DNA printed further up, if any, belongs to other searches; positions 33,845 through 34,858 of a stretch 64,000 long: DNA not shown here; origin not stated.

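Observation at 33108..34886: Co-oriented RNA-metabolism cluster missed by ORF calling: tRNA-Met, tRNA-Val, COG1579 zinc-ribbon protein, RNase HI-like protein, RNase P RNA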

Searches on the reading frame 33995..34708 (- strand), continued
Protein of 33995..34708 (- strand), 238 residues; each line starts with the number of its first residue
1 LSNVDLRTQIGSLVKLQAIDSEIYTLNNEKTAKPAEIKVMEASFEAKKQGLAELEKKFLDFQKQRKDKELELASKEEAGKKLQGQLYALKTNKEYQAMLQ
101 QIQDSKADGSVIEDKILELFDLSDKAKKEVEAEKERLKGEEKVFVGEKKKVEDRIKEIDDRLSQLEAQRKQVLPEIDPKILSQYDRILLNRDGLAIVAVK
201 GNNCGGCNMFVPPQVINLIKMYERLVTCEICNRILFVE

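Call 36: find_encoding_contigs(protein=P0392, flank=5000, max_places=1)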
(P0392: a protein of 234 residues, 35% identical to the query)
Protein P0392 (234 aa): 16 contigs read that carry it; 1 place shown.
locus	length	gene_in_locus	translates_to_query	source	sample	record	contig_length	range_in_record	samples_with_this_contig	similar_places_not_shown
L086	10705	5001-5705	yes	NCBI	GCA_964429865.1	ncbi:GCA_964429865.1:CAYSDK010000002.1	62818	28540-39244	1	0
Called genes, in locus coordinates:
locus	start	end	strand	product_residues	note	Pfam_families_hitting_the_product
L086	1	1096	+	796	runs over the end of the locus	PF00488:MutS_V, PF01713:Smr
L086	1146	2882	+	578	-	PF01807:Zn_ribbon_DnaG, PF08275:DNAG_N, PF01751:Toprim, PF13155:Toprim_2, PF13362:Toprim_3, PF13662:Toprim_4, PF10410:DnaB_bind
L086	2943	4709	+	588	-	PF03979:Sigma70_r1_1, PF00140:Sigma70_r1_2, PF04542:Sigma70_r2, PF04539:Sigma70_r3, PF04545:Sigma70_r4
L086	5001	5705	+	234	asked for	PF24481:CT398_CC, PF02591:Zn_ribbon_9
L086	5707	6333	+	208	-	PF00075:RNase_H, PF13456:RVT_3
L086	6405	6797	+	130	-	PF05258:DciA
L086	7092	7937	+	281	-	PF03331:LpxC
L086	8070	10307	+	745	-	PF19312:NtrY_N (weak), PF00672:HAMP, PF00989:PAS, PF08448:PAS_4, PF13426:PAS_9 (weak), PF00512:HisKA, PF02518:HATPase_c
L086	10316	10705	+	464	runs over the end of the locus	PF00072:Response_reg, PF00158:Sigma54_activat, PF14532:Sigma54_activ_2, PF00004:AAA (faint), PF07728:AAA_5 (weak), PF25601:AAA_lid_14, PF02954:HTH_8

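Call 37: find_encoding_contigs(protein=P0347, flank=5000, max_places=1)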
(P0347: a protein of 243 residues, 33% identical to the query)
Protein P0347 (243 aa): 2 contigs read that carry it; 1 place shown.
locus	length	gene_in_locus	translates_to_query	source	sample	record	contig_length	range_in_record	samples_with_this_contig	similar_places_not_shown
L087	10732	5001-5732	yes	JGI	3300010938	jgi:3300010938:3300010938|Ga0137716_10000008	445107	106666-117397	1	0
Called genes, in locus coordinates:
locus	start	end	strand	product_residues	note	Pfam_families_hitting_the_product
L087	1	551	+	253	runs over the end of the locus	-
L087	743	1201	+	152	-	PF02674:Colicin_V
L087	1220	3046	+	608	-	PF01807:Zn_ribbon_DnaG, PF08275:DNAG_N, PF01751:Toprim, PF13155:Toprim_2, PF13362:Toprim_3 (weak), PF13662:Toprim_4, PF10410:DnaB_bind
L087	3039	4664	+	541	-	PF03979:Sigma70_r1_1, PF00140:Sigma70_r1_2, PF04542:Sigma70_r2, PF04539:Sigma70_r3, PF04545:Sigma70_r4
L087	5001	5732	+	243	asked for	PF24481:CT398_CC, PF02591:Zn_ribbon_9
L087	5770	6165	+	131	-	PF00075:RNase_H, PF13456:RVT_3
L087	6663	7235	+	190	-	-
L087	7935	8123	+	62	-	PF02381:MraZ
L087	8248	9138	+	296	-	PF01795:Methyltransf_5, PF08704:GCD14 (faint), PF13649:Methyltransf_25 (faint)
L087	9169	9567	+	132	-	-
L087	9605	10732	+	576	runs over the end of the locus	PF03717:PBP_dimer, PF00905:Transpeptidase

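Call 48: search_solved_structures(query=A2, max_evalue=0.01)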
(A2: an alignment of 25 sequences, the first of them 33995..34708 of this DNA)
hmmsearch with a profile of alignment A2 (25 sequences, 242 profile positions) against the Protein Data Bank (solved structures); distinct sequences matched with E-value up to 0.01: 4.
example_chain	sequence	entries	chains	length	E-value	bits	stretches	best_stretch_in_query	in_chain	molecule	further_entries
4ilo_A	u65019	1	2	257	5.3e-39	137.2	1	6-239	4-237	CT398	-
3na7_A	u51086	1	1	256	8.2e-24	87.5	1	8-238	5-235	HP0958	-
5y05_A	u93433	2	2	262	5.7e-14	55.3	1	9-235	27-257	msmeg_4306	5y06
7zr2_A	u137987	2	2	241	0.00038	23.1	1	122-194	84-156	Spike protein S2',Chimeric protein mimic of SARS-CoV-2 Spike HR1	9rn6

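Call 62: find_related_loci(query=A4, collection=metagenome_contigs, flank=3000)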
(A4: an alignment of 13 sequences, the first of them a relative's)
Query A4 (236 aa) in metagenome_contigs; peptide patterns used: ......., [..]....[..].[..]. (x = any residue, [..] = any of these).
600 stretches matched a pattern (row limit reached: there are more); 496 encode a relative of the query (tblastn E <= 1e-3); the best 80 are kept; 80 distinct loci.
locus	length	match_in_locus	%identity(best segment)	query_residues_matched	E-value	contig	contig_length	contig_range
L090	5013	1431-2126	52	1-232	1e-70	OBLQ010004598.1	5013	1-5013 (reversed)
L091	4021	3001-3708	46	1-236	2e-68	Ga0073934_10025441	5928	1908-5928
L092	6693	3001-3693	50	1-231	5e-67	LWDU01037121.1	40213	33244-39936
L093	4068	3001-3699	48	1-233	2e-65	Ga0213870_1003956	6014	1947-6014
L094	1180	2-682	46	9-235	2e-62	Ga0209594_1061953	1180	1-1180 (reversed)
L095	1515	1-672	42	9-232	8e-57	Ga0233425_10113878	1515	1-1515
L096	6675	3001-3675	43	8-232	1e-53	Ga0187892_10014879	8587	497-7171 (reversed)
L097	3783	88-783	41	1-232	2e-52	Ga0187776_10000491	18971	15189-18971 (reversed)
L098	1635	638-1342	40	1-235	1e-53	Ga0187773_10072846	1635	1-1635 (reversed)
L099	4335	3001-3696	40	1-232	3e-51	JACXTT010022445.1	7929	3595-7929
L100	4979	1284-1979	39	1-232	9e-51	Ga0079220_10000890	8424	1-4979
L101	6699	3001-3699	39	1-233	9e-51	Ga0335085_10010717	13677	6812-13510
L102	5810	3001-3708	39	1-236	7e-50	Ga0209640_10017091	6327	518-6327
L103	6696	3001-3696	37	1-232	2e-49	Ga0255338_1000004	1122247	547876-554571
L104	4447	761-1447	40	4-232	1e-48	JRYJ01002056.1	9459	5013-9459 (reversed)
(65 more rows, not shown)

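Call 66: find_homologous_proteins(query=A5, max_evalue=1e-10)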
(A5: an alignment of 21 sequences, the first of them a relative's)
Query A5 (21 sequences) (232 aa, profile of the alignment): 2566 proteins with E <= 1e-10 among 8000 candidates; the best 120 are listed.
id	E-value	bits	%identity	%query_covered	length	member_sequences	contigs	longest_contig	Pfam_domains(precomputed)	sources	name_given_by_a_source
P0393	1.9e-84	301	38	100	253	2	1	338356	PF24481.3,PF02591.21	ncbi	ncbi:MAG: C4-type zinc ribbon domain-containing protein [Nitrospirota bacterium]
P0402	3.8e-83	297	63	100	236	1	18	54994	PF24481.3,PF02591.21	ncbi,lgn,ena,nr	ncbi:MAG: hypothetical protein COY75_08405 [Nitrospirae bacterium CG_4_10_14_0_8_um_filter_41_23]|nr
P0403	6.3e-83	296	61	100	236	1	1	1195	PF02591.21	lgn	-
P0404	1.1e-82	295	59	99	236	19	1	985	PF24481.3,PF02591.21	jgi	jgi:uncharacterized protein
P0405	1.5e-82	295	34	100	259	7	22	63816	PF24481.3,PF02591.21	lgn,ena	-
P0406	1.5e-82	295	63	100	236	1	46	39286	PF24481.3,PF02591.21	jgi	-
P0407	1.7e-82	294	61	100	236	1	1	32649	PF24481.3,PF02591.21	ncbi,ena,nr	ncbi:MAG: hypothetical protein A2Z47_09340 [Thermodesulfovibrio sp. RBG_19FT_COMBO_42_12]|nr:MAG: hy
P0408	2.8e-82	294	33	100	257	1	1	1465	PF24481.3,PF02591.21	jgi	-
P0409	3.8e-82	293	32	100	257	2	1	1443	PF24481.3,PF02591.21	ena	-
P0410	6.6e-82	293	39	100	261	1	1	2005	PF24481.3,PF02591.21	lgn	-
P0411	6.9e-82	293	38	100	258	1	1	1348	PF24481.3,PF02591.21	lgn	-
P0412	8.2e-82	292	61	100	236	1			PF24481.3,PF02591.21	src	-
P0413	1.5e-81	291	36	100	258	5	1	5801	PF24481.3,PF02591.21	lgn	-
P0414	1.8e-81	291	38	100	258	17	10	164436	PF24481.3,PF02591.21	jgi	jgi:predicted nucleic acid-binding Zn-ribbon protein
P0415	2.4e-81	291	33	100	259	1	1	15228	PF24481.3,PF02591.21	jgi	jgi:hypothetical protein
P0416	2.6e-81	291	34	100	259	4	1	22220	PF24481.3,PF02591.21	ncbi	-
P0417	2.7e-81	291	32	100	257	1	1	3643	PF24481.3,PF02591.21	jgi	jgi:predicted nucleic acid-binding Zn-ribbon protein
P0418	3.1e-81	290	33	100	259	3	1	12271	PF24481.3,PF02591.21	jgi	-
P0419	4.7e-81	290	63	100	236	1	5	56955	PF24481.3,PF02591.21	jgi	jgi:predicted nucleic acid-binding Zn-ribbon protein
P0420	4.8e-81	290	37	100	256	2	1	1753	PF24481.3,PF02591.21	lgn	-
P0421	5.1e-81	290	35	100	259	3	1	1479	PF24481.3,PF02591.21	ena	-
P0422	5.7e-81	290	33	100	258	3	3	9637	PF24481.3,PF02591.21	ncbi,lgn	-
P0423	5.8e-81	290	38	100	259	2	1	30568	PF24481.3,PF02591.21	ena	-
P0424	7.0e-81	289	39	100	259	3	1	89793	PF24481.3,PF02591.21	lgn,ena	-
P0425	7.7e-81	289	62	100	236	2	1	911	PF24481.3,PF02591.21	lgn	-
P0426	8.0e-81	289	62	100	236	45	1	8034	PF24481.3,PF02591.21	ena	-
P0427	8.4e-81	289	64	100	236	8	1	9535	PF24481.3,PF02591.21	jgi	jgi:hypothetical protein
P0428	9.5e-81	289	59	100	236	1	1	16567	PF24481.3,PF02591.21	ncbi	ncbi:MAG: C4-type zinc ribbon domain-containing protein [Nitrospirota bacterium]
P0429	1.0e-80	289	64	100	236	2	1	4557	PF24481.3,PF02591.21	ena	-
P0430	1.1e-80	289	38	100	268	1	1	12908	PF24481.3,PF02591.21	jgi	jgi:predicted nucleic acid-binding Zn-ribbon protein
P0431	1.1e-80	289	34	100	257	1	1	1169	PF24481.3,PF02591.21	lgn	-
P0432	1.1e-80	289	36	100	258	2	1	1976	PF24481.3,PF02591.21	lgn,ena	-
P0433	1.3e-80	288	33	100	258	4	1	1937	PF24481.3,PF02591.21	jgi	jgi:predicted nucleic acid-binding Zn-ribbon protein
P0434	1.3e-80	288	35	100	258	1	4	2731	PF24481.3,PF02591.21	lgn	-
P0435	1.4e-80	288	35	100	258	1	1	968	PF24481.3,PF02591.21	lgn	-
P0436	1.5e-80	288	33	100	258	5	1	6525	PF24481.3,PF02591.21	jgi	jgi:hypothetical protein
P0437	1.6e-80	288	100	100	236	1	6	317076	PF24481.3,PF02591.21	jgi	-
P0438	1.7e-80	288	34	100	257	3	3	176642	PF24481.3,PF02591.21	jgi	-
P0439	2.0e-80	288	33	100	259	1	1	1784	PF24481.3,PF02591.21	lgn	-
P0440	2.6e-80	287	35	100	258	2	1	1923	PF24481.3,PF02591.21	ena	-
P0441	2.7e-80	287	33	100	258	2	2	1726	PF24481.3,PF02591.21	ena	-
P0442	2.7e-80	287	37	100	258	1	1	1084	PF24481.3,PF02591.21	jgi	-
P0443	2.7e-80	287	56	100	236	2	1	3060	PF24481.3,PF02591.21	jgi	jgi:predicted nucleic acid-binding Zn-ribbon protein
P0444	2.9e-80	287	36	100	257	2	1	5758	PF24481.3,PF02591.21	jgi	jgi:uncharacterized protein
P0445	3.4e-80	287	34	100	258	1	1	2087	PF24481.3,PF02591.21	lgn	-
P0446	4.2e-80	287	34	100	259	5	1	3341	PF24481.3,PF02591.21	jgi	-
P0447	4.5e-80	287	59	100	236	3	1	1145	PF02591.21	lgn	-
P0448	5.9e-80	286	58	100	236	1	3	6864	PF24481.3,PF02591.21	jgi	jgi:predicted nucleic acid-binding Zn-ribbon protein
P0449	5.9e-80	286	59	100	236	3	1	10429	PF24481.3,PF02591.21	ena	-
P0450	6.3e-80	286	36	100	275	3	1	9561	PF24481.3,PF02591.21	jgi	-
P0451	6.5e-80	286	36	100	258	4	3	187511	PF24481.3,PF02591.21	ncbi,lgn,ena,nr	ncbi:MAG: hypothetical protein FJ245_00620 [Nitrospira sp.]|nr:hypothetical protein [Nitrospira sp.]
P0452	7.6e-80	286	34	100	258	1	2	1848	PF24481.3,PF02591.21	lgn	-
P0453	8.9e-80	286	82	100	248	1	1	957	PF24481.3,PF02591.21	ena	-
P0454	1.1e-79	285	36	100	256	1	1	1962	PF24481.3,PF02591.21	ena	-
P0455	1.4e-79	285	38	100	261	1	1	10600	PF24481.3,PF02591.21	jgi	jgi:predicted nucleic acid-binding Zn-ribbon protein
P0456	1.5e-79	285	32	100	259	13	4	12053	PF24481.3,PF02591.21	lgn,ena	-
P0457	1.6e-79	285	37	100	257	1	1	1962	PF24481.3,PF02591.21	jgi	-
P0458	1.9e-79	285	61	100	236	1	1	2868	PF24481.3,PF02591.21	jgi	jgi:predicted nucleic acid-binding Zn-ribbon protein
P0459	2.0e-79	284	37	100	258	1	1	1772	PF24481.3,PF02591.21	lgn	-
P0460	2.3e-79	284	33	97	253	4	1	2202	PF24481.3,PF02591.21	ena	-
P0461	2.6e-79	284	37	100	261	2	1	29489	PF24481.3,PF02591.21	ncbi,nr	ncbi:MAG TPA: C4-type zinc ribbon domain-containing protein [Nitrospiraceae bacterium]|nr:C4-type zi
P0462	2.7e-79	284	33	100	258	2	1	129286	PF24481.3,PF02591.21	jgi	-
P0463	2.7e-79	284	62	100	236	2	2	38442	PF02591.21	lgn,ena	-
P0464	3.1e-79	284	32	100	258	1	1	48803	PF24481.3,PF02591.21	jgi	jgi:uncharacterized protein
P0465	3.3e-79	284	34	100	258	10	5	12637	PF24481.3,PF02591.21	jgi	-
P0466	3.3e-79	284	34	100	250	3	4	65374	PF24481.3,PF02591.21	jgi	jgi:hypothetical protein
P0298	3.7e-79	284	38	100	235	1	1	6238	PF24481.3,PF02591.21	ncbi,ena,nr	ncbi:MAG TPA: C4-type zinc ribbon domain-containing protein [Nitrospiria bacterium]|nr:C4-type zinc 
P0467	4.3e-79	283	39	100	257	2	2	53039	PF24481.3,PF02591.21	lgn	-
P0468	4.3e-79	283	35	100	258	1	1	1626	PF24481.3,PF02591.21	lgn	-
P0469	4.4e-79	283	33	100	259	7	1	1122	PF24481.3,PF02591.21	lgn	-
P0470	4.6e-79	283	38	100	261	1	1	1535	PF24481.3,PF02591.21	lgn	-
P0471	4.6e-79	283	32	100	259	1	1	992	PF24481.3,PF02591.21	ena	-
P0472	5.1e-79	283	35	100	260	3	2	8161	PF24481.3,PF02591.21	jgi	jgi:hypothetical protein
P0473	5.3e-79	283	38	100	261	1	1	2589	PF24481.3,PF02591.21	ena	-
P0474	5.6e-79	283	36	100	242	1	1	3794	PF24481.3,PF02591.21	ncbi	-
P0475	5.8e-79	283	35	100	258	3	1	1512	PF24481.3,PF02591.21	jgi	jgi:predicted nucleic acid-binding Zn-ribbon protein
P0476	7.3e-79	283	32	100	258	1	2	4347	PF24481.3,PF02591.21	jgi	jgi:uncharacterized protein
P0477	8.5e-79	282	57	100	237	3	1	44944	PF24481.3,PF02591.21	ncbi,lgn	-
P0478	9.9e-79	282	36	100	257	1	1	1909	PF24481.3,PF02591.21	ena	-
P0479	1.2e-78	282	72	100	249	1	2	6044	PF24481.3,PF02591.21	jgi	jgi:predicted nucleic acid-binding Zn-ribbon protein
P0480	1.2e-78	282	34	100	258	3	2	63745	PF24481.3,PF02591.21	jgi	jgi:hypothetical protein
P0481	1.4e-78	282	33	100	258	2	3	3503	PF24481.3,PF02591.21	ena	-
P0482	1.4e-78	282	73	100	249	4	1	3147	PF24481.3,PF02591.21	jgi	jgi:hypothetical protein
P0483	1.5e-78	282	34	100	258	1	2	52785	PF24481.3,PF02591.21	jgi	jgi:predicted nucleic acid-binding Zn-ribbon protein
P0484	1.5e-78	282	74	100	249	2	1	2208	PF24481.3,PF02591.21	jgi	jgi:predicted nucleic acid-binding Zn-ribbon protein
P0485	1.7e-78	281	61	100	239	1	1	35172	PF24481.3,PF02591.21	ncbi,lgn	-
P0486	2.0e-78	281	34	100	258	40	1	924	PF24481.3,PF02591.21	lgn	-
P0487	2.2e-78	281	56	100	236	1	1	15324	PF02591.21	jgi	jgi:predicted nucleic acid-binding Zn-ribbon protein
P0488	2.3e-78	281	37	100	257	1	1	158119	PF24481.3,PF02591.21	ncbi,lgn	-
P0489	2.4e-78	281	34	100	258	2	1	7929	PF24481.3,PF02591.21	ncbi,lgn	-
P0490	2.5e-78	281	57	100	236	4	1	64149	PF24481.3,PF02591.21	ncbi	-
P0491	2.6e-78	281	39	100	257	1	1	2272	PF24481.3,PF02591.21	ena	-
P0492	2.6e-78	281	33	100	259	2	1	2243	PF24481.3,PF02591.21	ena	-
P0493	3.0e-78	281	33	100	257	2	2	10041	PF24481.3,PF02591.21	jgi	-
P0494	3.2e-78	281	72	100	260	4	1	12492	PF24481.3,PF02591.21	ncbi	-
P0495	3.3e-78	280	56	100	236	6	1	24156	PF24481.3,PF02591.21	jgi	-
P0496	3.5e-78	280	33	100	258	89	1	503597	PF24481.3,PF02591.21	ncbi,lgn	-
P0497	4.1e-78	280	37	100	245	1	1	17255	PF24481.3,PF02591.21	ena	-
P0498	4.2e-78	280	34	100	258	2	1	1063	PF24481.3,PF02591.21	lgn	-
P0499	4.2e-78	280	81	100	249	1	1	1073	PF24481.3,PF02591.21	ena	-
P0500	4.3e-78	280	33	100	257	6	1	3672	PF24481.3,PF02591.21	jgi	jgi:uncharacterized protein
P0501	4.5e-78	280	34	100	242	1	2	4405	PF24481.3,PF02591.21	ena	-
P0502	5.0e-78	280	59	100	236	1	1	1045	PF02591.21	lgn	-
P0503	5.1e-78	280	36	100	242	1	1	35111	PF24481.3,PF02591.21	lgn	-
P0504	5.6e-78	280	36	100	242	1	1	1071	PF24481.3,PF02591.21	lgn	-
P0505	5.8e-78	280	32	100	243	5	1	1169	PF24481.3,PF02591.21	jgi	-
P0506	6.0e-78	280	32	100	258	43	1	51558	PF24481.3,PF02591.21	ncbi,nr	ncbi:MAG: hypothetical protein H8K08_17295 [Nitrospira sp.]|nr:hypothetical protein [Nitrospira sp.]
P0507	6.0e-78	280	86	100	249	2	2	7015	PF24481.3,PF02591.21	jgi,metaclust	metaclust:\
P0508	6.1e-78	280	34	100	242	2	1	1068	PF24481.3,PF02591.21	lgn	-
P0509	6.3e-78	280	35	100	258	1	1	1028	PF24481.3,PF02591.21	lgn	-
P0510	6.6e-78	279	32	100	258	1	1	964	PF24481.3,PF02591.21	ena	-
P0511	6.9e-78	279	72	100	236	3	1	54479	PF24481.3,PF02591.21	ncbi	-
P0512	7.9e-78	279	38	100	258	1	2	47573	PF24481.3,PF02591.21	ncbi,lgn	-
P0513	7.9e-78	279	35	100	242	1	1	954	PF24481.3,PF02591.21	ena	-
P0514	8.2e-78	279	54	100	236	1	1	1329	PF24481.3,PF02591.21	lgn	-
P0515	8.3e-78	279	36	100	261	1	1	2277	PF24481.3,PF02591.21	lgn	-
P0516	8.9e-78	279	32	100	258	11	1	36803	PF24481.3,PF02591.21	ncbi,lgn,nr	ncbi:MAG: C4-type zinc ribbon domain-containing protein [Nitrospira sp.]|nr:C4-type zinc ribbon doma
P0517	1.0e-77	279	35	100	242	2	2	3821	PF24481.3,PF02591.21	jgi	jgi:predicted nucleic acid-binding Zn-ribbon protein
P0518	1.0e-77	279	34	100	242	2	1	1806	PF24481.3,PF02591.21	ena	-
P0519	1.1e-77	279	32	99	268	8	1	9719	PF24481.3,PF06818.21,PF02591.21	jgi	-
